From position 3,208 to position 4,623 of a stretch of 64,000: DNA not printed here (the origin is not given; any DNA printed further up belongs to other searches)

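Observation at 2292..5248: Had/Oah/Dch-like triad with no dearomatizing benzoyl-CoA reductase in the window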

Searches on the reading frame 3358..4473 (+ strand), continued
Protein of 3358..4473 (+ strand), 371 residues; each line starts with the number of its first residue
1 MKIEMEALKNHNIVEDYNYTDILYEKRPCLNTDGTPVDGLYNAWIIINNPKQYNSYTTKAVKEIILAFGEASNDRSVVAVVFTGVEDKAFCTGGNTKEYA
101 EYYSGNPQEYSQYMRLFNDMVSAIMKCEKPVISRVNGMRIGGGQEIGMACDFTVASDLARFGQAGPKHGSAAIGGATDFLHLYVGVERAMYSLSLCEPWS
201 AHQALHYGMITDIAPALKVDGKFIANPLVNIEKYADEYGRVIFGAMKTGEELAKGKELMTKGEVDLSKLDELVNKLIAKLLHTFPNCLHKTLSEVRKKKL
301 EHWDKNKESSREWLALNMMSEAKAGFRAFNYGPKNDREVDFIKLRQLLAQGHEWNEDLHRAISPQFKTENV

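Call 50: search_solved_structures(query=L002:2560-3777:+, max_evalue=0.001, show_alignments=1)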
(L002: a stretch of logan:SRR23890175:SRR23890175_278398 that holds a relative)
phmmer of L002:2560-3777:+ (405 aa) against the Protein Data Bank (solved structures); distinct sequences matched with E-value up to 0.001: 3.
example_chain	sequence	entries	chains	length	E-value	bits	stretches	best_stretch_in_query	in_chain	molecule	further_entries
3o3m_A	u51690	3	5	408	3.2e-50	174.4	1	15-404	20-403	alpha subunit 2-hydroxyisocaproyl-CoA dehydratase | alpha-subunit 2-hydroxyisocaproyl-CoA dehydratase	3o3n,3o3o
9g87_A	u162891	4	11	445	2.1e-33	119.1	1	27-398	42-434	3-methylbenzoyl-CoA reductase beta subunit MbdO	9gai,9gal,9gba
8s02_A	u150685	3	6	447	1.1e-24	90.3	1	13-399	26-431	BzdO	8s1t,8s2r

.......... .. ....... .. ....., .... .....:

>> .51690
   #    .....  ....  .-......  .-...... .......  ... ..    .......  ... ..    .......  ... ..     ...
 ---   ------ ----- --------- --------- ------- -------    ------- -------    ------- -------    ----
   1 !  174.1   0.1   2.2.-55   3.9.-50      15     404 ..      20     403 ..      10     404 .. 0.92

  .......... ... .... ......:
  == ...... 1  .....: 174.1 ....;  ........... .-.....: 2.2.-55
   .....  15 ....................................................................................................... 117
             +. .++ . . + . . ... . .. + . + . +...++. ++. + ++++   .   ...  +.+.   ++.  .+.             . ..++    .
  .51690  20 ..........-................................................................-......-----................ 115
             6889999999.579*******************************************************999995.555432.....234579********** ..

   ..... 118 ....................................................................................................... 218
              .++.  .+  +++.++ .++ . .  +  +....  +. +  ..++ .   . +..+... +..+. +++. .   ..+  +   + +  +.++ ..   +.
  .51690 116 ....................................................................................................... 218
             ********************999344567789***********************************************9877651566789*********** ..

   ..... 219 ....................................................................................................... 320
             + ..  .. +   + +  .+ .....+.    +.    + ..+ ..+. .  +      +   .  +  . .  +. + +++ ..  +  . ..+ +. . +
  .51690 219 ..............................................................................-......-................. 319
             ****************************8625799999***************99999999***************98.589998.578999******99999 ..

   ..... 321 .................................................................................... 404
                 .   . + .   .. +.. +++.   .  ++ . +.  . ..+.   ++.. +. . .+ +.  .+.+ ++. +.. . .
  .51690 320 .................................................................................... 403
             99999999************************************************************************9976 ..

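Call 51: search_solved_structures(query=L002:3774-5618:+, max_evalue=0.001)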
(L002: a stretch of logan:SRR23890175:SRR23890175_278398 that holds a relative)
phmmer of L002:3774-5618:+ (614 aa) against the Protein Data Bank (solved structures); distinct sequences matched with E-value up to 0.001: 19.
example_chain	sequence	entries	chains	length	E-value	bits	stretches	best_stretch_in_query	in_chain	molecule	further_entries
4eht_A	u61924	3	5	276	2.3e-36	128.6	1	394-601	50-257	Activator of 2-hydroxyisocaproyl-CoA dehydratase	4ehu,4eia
9gai_D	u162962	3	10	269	2.7e-36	128.4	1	353-599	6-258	3-methylbenzoyl-CoA reductase alpha subunit MbdQ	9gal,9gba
1hux_A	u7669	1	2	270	3.2e-34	121.6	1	352-608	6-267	ACTIVATOR OF (R)-2-HYDROXYGLUTARYL-COA DEHYDRATASE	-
7yyl_E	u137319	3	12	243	2.8e-32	115.1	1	351-598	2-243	Putative CoA-substrate-specific enzyme activase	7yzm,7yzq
9gai_C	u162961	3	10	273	8.4e-29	103.7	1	352-596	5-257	3-methylbenzoyl-CoA reductase delta subunit MbdP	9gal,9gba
2ew2_A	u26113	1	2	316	8.8e-17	64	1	6-308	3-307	2-dehydropantoate 2-reductase, putative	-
8wl1_A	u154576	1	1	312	9e-15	57.4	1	7-310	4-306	2-dehydropantoate 2-reductase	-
8wl3_A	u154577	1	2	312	1.2e-14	57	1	7-310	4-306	2-dehydropantoate 2-reductase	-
8wl4_A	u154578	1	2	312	2e-14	56.2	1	7-310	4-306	2-dehydropantoate 2-reductase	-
5hws_A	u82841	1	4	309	6.1e-13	51.3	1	8-304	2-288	2-dehydropantoate 2-reductase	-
5ayv_A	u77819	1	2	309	1.2e-12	50.4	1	8-304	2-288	2-dehydropantoate 2-reductase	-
3wfi_A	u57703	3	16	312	1.8e-12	49.8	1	8-309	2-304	2-dehydropantoate 2-reductase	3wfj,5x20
3hn2_A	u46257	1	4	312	3.7e-12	48.7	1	7-293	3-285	2-dehydropantoate 2-reductase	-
3hwr_A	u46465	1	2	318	1e-11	47.2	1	5-292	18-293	2-dehydropantoate 2-reductase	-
8iwg_A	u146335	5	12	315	3.6e-10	42.2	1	5-279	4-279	2-dehydropantoate 2-reductase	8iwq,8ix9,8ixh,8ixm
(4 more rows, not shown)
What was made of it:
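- Closest known: . Same: The activase domain is closest to HadI, HgdC and MbdQ (calls 50, 51).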

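Call 63: search_protein_families(library=ncbifam, proteins=[L005:15680-17698:+, L005:17702-18868:+, L005:18879-19901:+], max_evalue=1e-10)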
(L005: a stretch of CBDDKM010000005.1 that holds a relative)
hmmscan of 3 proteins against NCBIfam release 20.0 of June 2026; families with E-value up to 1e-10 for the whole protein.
L005:15680-17698:+ (672 aa): 78 families (the best 25 are shown)
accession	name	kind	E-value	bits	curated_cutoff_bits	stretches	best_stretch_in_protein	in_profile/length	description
NF008363.0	PRK11154.1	equivalog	1.4e-67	228.4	869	2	389-581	10-204/708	fatty acid oxidation complex subunit alpha FadJ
NF008727.0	PRK11730.1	equivalog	3.1e-63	214.2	870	2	388-590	10-212/717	fatty acid oxidation complex subunit alpha FadB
TIGR02440.1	FadJ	equivalog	7.2e-58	196.4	968.45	2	390-580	6-198/699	fatty acid oxidation complex subunit alpha FadJ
TIGR02441.1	fa_ox_alpha_mit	equivalog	4.1e-57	193.8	964.65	2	387-565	15-194/737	fatty acid oxidation complex subunit alpha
NF004475.0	PRK05809.1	subfamily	2.6e-56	191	394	1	385-584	4-201/260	short-chain-enoyl-CoA hydratase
TIGR02437.1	FadB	equivalog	2.9e-53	181.3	933.55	2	388-587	10-209/714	fatty acid oxidation complex subunit alpha FadB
NF005803.0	PRK07658.1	equivalog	5.7e-47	160.3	313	1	387-584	4-198/257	enoyl-CoA hydratase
NF006007.0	PRK08138.1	subfamily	7.7e-46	156.6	355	1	387-583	10-201/261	enoyl-CoA hydratase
NF004517.0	PRK05862.1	equivalog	3.1e-45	154.7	396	1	385-584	4-198/257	enoyl-CoA hydratase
NF005802.0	PRK07657.1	equivalog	1.2e-44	152.8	363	1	389-584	8-201/260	enoyl-CoA hydratase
NF007239.0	PRK09674.1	equivalog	5.5e-40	137.5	371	1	385-582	4-196/257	2,3-dehydroadipyl-CoA hydratase PaaF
NF004634.0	PRK05980.1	equivalog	6.9e-40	137.1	375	1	387-584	5-204/263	crotonase/enoyl-CoA hydratase family protein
NF051848.1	EnCoAHydtEchA19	equivalog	1.6e-36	126.2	400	1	388-583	3-198/258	enoyl-CoA hydratase EchA19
NF004699.0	PRK06035.1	equivalog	5.7e-35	120.9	500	1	9-286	2-278/294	3-hydroxyacyl-CoA dehydrogenase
NF006566.0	PRK09076.1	subfamily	4.6e-34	118.2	286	1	386-582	6-199/260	enoyl-CoA hydratase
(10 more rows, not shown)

L005:17702-18868:+ (388 aa): 1 family
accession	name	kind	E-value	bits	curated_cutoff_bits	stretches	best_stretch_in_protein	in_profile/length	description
TIGR03336.1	IOR_alpha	equivalog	2.6e-34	118.5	650.9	2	12-210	8-211/595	indolepyruvate ferredoxin oxidoreductase subunit alpha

L005:18879-19901:+ (340 aa): 54 families (the best 25 are shown)
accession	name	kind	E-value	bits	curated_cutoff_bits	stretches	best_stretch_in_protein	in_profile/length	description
TIGR01141.1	hisC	equivalog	1.7e-93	313.3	276.55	1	5-335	20-348/349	histidinol-phosphate transaminase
NF002878.0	PRK03321.1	subfamily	7.7e-78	261.7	374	1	4-335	21-347/352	histidinol-phosphate transaminase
NF003496.0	PRK05166.1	equivalog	8e-63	212.4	540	1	2-334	33-367/373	histidinol-phosphate transaminase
NF006580.0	PRK09105.1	subfamily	7.2e-61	206.1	444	1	6-330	47-364/375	pyridoxal phosphate-dependent aminotransferase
NF006014.0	PRK08153.1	equivalog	2.5e-58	197.7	510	1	7-325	35-352/370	pyridoxal phosphate-dependent aminotransferase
TIGR01140.1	L_thr_O3P_dcar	equivalog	1.6e-56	191.8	290.55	1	8-330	20-327/331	threonine-phosphate decarboxylase CobD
NF002877.0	PRK03317.1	equivalog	4.3e-56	190.3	409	1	7-334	33-364/374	histidinol-phosphate transaminase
NF051461.1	pyoverd_PtaA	equivalog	5.2e-50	170.2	500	1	5-334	34-357/359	pyoverdine biosynthesis transaminase PtaA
NF002726.0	PRK02610.1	equivalog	1.5e-45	155.8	391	1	31-335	57-367/374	histidinol-phosphate transaminase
NF041364.1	GntC_guanitoxin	equivalog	1.7e-36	125.9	415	1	44-322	41-341/356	guanitoxin biosynthesis PLP-dependent (S)-gamma-hydroxy-L-arginine cyclodehydratase GntC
NF006225.0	PRK08354.1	equivalog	1.7e-35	123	288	1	43-336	49-315/318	putative aminotransferase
NF005305.0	PRK06836.1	equivalog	4.5e-33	115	376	1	51-320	92-373/396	pyridoxal phosphate-dependent aminotransferase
NF005915.1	PRK07908.1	equivalog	5.9e-33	114.6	360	1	26-320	33-318/332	Rv2231c family histidinol phosphate aminotransferase CobC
NF004870.0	PRK06225.1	equivalog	3.8e-30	104.9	351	1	5-311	28-348/380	pyridoxal phosphate-dependent aminotransferase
NF041091.1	asp_aminotase_Arch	equivalog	2.3e-28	99.1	550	1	50-292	80-327/376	aspartate aminotransferase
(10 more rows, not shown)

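Call 66: search_protein_families(library=pfam, proteins=[L059:6855-8990:+, L032:14247-14714:+, L006:19886-20774:+, L053:18803-20774:+, L009:8804-9931:+, L030:10809-11915:+, L018:15677-16936:+, L060:7139-8155:+, L005:17702-18868:+], max_evalue=0.00001)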
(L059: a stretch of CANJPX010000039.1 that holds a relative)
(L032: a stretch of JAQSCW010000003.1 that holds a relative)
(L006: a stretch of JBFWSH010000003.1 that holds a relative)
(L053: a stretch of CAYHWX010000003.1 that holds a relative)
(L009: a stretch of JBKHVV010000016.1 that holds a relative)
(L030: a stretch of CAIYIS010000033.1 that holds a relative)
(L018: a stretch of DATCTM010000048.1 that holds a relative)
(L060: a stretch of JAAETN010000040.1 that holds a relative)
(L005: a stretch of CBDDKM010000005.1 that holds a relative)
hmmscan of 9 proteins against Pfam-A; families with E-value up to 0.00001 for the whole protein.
L059:6855-8990:+ (711 aa): 5 families
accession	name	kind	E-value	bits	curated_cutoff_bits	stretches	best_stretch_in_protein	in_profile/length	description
PF13549.11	ATP-grasp_5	-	1.6e-70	237.4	27.6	1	497-711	2-221/221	ATP-grasp domain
PF13607.11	Succ_CoA_lig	-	1.2e-39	135.7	27.4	1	170-306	1-137/138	Succinyl-CoA ligase like flavodoxin domain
PF13380.12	CoA_binding_2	-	3.1e-28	99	22.8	1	26-151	1-114/116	CoA binding domain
PF02629.25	CoA_binding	-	3.1e-11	44.3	22.3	1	24-115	2-96/97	CoA binding domain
PF19045.5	Ligase_CoA_2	-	5.2e-06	27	23.7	0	318-471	1-157/162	Ligase-CoA domain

L032:14247-14714:+ (155 aa): 0 families

L006:19886-20774:+ (296 aa): 3 families
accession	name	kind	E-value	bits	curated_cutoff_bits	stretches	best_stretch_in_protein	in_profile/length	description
PF02737.24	3HCDH_N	-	3.1e-54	184.1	22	1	6-184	1-179/180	3-hydroxyacyl-CoA dehydrogenase, NAD binding domain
PF00725.27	3HCDH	-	3.2e-16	60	22.1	1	187-258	1-72/97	3-hydroxyacyl-CoA dehydrogenase, C-terminal domain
PF03446.21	NAD_binding_2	-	2.5e-06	28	21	1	6-122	1-97/161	NAD binding domain of 6-phosphogluconate dehydrogenase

L053:18803-20774:+ (657 aa): 3 families
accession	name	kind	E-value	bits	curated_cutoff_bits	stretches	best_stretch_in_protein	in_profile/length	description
PF01968.24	Hydantoinase_A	-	6.5e-87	291.9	22.9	1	206-493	1-290/291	Hydantoinase/oxoprolinase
PF05378.19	Hydant_A_N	-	2e-48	164.9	25.2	1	4-185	1-175/176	Hydantoinase/oxoprolinase N-terminal region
PF19278.4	Hydant_A_C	-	1.5e-07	31.5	21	1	512-652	16-154/193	Hydantoinase/oxoprolinase C-terminal domain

L009:8804-9931:+ (375 aa): 4 families
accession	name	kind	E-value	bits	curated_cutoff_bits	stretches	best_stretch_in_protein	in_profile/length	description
PF16653.10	Sacchrp_dh_C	-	4.5e-46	158.5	31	1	120-363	1-264/265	Saccharopine dehydrogenase C-terminal domain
PF03435.24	Sacchrp_dh_NADP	-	3.1e-15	57.1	25.1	1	4-116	1-129/129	Saccharopine dehydrogenase NADP binding domain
PF02254.24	TrkA_N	-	1.1e-06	29.4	23.8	1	4-73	1-71/116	TrkA-N domain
PF13460.12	NAD_binding_10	-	7.1e-06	26.5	27.2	0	9-88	3-85/184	NAD(P)H-binding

L030:10809-11915:+ (368 aa): 1 family
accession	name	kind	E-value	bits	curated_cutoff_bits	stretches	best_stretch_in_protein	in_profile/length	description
PF18962.6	Por_Secre_tail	-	9.8e-09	35.8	27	1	293-360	2-70/75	Secretion system C-terminal sorting domain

L018:15677-16936:+ (419 aa): 2 families
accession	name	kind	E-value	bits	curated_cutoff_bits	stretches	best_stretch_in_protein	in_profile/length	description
PF00108.29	Thiolase_N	-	1.9e-52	178.7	26.4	1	19-285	2-258/260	Thiolase, N-terminal domain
PF02803.24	Thiolase_C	-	2.4e-45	153.6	27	1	294-415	1-122/123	Thiolase, C-terminal domain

L060:7139-8155:+ (338 aa): 1 family
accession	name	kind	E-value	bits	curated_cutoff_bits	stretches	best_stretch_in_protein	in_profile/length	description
PF00155.27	Aminotran_1_2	-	1.1e-55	189.8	19.7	1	11-334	4-359/361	Aminotransferase class I and II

L005:17702-18868:+ (388 aa): 2 families
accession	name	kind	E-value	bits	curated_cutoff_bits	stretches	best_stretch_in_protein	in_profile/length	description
PF02775.26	TPP_enzyme_C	-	9.4e-10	38.9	21.9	1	269-342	17-92/151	Thiamine pyrophosphate enzyme, C-terminal TPP binding domain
PF02776.23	TPP_enzyme_N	-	3.8e-06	27.1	26.8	0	14-107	6-99/119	Thiamine pyrophosphate enzyme, N-terminal TPP binding domain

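Call 73: get_annotated_region(hit=H3, flank=600)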
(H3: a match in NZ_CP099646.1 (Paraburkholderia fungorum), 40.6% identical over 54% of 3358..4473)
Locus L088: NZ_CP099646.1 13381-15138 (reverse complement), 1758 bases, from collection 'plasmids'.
description: Paraburkholderia fungorum strain OTU2SAUBB1 plasmid unnamed2, complete sequence
organism: Paraburkholderia fungorum (NCBI taxid 134537)
taxonomy: Bacteria; Pseudomonadota; Betaproteobacteria; Burkholderiales; Burkholderiaceae; Paraburkholderia; Paraburkholderia fungorum
host: -; source: Arabidopsis thaliana,pure culture,leaf; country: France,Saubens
typing (MOB-suite, as given by PLSDB): conjugative; relaxase MOBP,MOBP,MOBP; mating-pair formation MPF_T
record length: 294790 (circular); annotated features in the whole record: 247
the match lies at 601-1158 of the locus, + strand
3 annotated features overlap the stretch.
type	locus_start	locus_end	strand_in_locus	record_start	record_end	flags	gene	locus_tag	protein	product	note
CDS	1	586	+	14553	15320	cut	-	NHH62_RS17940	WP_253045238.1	glucose 1-dehydrogenase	-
CDS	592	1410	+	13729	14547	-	badI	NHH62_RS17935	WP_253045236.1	2-ketocyclohexanecarboxyl-CoA hydrolase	-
CDS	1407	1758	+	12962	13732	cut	-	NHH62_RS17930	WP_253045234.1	enoyl-CoA hydratase-related protein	-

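Call 74: get_annotated_region(hit=H10, flank=600)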
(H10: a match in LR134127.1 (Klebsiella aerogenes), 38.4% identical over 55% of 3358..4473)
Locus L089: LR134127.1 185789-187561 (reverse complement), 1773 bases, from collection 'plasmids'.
description: Klebsiella aerogenes strain NCTC10006 genome assembly, plasmid: 7
organism: Klebsiella aerogenes (NCBI taxid 548)
taxonomy: Bacteria; Pseudomonadota; Gammaproteobacteria; Enterobacterales; Enterobacteriaceae; Klebsiella; Klebsiella aerogenes
host: -; source: not available: to be reported later; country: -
typing (MOB-suite, as given by PLSDB): non-mobilizable
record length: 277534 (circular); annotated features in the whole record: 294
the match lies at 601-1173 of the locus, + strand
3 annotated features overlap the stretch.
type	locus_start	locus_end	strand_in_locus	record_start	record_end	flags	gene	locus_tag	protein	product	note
CDS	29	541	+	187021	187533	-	menH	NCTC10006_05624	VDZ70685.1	2-succinyl-6-hydroxy-2, 4-cyclohexadiene-1-carboxylate synthase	-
CDS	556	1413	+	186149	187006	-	menB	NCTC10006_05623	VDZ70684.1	naphthoate synthase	-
CDS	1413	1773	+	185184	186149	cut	menC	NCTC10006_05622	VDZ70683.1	O-succinylbenzoate-CoA synthase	-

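Call 75: search_protein_representatives(protein=window:3358-4473:+)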
Query: 371 residues. Proteins with E-value up to 0.001 (for the whole library): 27209; up to 1e-10: 4112; up to 1e-30: 125. The best 150 are listed.
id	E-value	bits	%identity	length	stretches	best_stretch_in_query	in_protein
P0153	2.6e-152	523.4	63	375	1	7-367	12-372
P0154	3.8e-112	391.2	67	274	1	6-266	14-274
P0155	1.9e-109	382.3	56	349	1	8-362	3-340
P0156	1.6e-102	359.6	86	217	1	8-191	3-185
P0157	7.5e-102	357.3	58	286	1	8-262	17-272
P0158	4.5e-95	335.0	48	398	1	23-367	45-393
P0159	2.5e-89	316.1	44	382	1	23-366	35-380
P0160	2.9e-86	306.1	71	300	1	19-204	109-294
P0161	1.1e-85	304.1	67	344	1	6-201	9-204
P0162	7.1e-82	291.6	69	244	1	8-192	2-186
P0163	2.7e-81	289.7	63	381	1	114-335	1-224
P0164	1.1e-78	281.1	72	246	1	8-184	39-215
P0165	7.1e-77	275.2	45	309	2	22-222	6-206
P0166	2.7e-76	273.3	57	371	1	88-316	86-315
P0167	3.3e-76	273.0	68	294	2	81-183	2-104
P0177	5.7e-67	242.6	40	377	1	20-346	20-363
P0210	2.3e-45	171.5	41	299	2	43-211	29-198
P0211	3.2e-45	171.0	38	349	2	43-226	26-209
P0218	1.8e-42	162.0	35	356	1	43-333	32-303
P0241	1.0e-35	139.8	39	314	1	41-223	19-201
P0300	1.7e-28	116.0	31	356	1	43-331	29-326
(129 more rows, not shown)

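Call 76: list_cluster_members(proteins=[P0153, P0155, P0158, P0159, P0177, P0218, P0300, P0211, P0210, P0241])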
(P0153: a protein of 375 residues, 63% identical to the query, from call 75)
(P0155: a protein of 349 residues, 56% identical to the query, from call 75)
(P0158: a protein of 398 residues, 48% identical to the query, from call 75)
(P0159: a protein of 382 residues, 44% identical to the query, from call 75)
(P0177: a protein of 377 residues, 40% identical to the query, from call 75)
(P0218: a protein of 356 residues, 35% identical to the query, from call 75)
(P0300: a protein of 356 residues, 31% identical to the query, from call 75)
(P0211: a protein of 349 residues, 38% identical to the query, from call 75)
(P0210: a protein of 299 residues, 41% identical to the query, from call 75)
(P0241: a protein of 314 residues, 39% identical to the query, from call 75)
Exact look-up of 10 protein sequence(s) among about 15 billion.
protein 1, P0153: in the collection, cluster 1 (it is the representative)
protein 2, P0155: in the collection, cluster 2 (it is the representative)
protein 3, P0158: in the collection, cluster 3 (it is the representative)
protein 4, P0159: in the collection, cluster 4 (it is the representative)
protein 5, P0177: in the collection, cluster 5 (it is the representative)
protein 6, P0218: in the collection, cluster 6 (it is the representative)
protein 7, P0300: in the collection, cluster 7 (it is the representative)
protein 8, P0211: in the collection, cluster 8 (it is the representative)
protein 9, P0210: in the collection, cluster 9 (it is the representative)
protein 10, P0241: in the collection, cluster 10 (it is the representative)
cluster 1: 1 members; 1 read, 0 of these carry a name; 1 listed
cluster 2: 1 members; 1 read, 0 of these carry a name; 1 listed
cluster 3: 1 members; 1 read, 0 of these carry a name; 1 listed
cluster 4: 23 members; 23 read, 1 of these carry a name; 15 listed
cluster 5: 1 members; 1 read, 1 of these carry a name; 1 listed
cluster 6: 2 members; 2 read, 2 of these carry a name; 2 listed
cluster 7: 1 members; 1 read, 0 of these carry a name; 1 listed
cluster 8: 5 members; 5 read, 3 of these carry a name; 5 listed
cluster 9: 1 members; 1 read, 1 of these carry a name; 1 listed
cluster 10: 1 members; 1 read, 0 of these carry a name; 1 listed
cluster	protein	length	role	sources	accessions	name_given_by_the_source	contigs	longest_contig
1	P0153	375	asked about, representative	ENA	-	-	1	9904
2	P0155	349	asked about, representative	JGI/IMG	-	-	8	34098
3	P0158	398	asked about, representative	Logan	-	-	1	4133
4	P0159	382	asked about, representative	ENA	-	-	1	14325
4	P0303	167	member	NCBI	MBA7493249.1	6-oxocyclohex-1-ene-1-carbonyl-CoA hydrolase [subsurface metagenome]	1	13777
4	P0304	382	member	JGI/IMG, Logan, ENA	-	-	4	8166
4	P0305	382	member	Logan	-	-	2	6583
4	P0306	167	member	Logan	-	-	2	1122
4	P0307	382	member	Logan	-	-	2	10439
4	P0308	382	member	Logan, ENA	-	-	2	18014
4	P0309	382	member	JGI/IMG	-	-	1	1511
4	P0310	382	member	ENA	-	-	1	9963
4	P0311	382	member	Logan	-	-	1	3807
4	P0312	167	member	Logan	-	-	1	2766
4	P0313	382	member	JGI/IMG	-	-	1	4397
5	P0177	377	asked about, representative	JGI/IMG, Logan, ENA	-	6-oxocyclohex-1-ene-carbonyl-CoA hydrolase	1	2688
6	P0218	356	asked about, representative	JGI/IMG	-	enoyl-CoA hydratase/carnithine racemase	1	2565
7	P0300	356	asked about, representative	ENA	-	-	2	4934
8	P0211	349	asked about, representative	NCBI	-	-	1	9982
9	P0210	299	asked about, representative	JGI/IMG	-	1,4-dihydroxy-2-naphthoyl-CoA synthase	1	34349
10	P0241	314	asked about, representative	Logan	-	-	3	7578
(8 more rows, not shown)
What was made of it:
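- Tried and rejected: The 50%-identity representatives are unnamed metagenome proteins (calls 75, 76).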
